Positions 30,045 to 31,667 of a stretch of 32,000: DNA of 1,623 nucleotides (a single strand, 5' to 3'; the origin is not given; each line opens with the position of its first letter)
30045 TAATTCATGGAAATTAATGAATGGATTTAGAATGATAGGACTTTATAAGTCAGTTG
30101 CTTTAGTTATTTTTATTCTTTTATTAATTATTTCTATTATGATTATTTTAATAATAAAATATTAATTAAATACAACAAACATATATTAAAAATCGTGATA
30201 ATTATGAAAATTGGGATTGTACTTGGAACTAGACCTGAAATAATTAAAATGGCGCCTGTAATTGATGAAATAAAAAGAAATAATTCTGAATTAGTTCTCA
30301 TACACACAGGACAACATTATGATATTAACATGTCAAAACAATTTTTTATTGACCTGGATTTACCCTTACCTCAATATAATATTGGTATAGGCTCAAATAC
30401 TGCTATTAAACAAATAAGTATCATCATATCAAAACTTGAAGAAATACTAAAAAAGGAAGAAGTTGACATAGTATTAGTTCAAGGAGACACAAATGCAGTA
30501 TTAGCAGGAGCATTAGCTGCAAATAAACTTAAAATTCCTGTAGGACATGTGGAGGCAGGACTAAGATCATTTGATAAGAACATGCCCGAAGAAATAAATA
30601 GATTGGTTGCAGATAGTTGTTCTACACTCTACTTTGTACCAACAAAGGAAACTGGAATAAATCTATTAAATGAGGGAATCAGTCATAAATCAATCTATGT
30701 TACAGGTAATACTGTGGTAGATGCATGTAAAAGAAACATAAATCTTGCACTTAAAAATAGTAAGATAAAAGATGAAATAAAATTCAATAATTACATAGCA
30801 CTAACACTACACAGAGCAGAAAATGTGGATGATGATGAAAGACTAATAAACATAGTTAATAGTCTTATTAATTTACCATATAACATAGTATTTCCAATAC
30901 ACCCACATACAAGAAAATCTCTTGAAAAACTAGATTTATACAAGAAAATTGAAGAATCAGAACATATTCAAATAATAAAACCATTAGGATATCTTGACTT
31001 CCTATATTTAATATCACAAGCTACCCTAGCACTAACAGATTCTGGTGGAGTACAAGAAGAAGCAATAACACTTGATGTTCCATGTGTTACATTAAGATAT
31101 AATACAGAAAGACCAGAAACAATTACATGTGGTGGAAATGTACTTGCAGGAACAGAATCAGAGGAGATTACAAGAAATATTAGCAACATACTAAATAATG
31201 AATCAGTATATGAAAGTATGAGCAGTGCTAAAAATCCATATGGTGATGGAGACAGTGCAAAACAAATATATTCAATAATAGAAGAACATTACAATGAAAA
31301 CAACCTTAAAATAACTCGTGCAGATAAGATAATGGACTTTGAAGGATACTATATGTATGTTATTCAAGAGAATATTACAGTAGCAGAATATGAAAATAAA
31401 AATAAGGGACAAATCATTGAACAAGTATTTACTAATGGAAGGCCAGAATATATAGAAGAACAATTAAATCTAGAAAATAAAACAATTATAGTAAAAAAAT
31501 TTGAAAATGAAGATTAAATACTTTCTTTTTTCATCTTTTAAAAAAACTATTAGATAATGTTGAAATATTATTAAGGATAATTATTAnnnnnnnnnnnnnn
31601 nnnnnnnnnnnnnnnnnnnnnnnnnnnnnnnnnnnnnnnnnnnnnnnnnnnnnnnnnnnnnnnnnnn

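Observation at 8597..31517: Bacterial-style, ABC-transporter-dependent acidic wall-glycopolymer (teichuronic-acid-like) locus in a probable pseudomurein-walled methanogen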

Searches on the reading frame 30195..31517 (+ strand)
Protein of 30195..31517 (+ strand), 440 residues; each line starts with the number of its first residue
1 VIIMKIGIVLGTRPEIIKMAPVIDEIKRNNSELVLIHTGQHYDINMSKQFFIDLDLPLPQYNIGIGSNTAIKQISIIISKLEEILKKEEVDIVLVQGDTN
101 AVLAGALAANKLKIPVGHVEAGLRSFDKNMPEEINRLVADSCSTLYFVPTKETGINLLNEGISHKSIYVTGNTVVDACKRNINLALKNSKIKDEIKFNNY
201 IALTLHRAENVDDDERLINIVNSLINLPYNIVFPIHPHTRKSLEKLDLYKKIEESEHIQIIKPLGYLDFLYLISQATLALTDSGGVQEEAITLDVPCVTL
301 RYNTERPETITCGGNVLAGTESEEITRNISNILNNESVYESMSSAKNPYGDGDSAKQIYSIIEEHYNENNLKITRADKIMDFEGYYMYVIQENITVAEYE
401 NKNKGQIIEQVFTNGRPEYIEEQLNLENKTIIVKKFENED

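Call 5: search_protein_families(library=pfam, proteins=[window:30195-31517:+], max_evalue=0.01)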
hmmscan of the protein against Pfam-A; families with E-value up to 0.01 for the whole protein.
window:30195-31517:+ (440 aa): 1 family
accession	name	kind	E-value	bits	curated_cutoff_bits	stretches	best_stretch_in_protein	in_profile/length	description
PF02350.25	Epimerase_2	-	2.4e-116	388.8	30.6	1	25-363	2-347/347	UDP-N-acetylglucosamine 2-epimerase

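Call 7: search_protein_families(library=ncbifam, proteins=[window:30195-31517:+], max_evalue=0.001)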
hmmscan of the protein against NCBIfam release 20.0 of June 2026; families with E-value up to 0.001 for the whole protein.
window:30195-31517:+ (440 aa): 2 families
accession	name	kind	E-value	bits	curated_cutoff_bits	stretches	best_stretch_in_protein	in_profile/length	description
TIGR00236.1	wecB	equivalog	1.1e-133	445.9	210.15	1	4-365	1-365/366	non-hydrolyzing UDP-N-acetylglucosamine 2-epimerase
TIGR03568.1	NeuC_NnaA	equivalog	7.5e-30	104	235.9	1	5-362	2-365/365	UDP-N-acetylglucosamine 2-epimerase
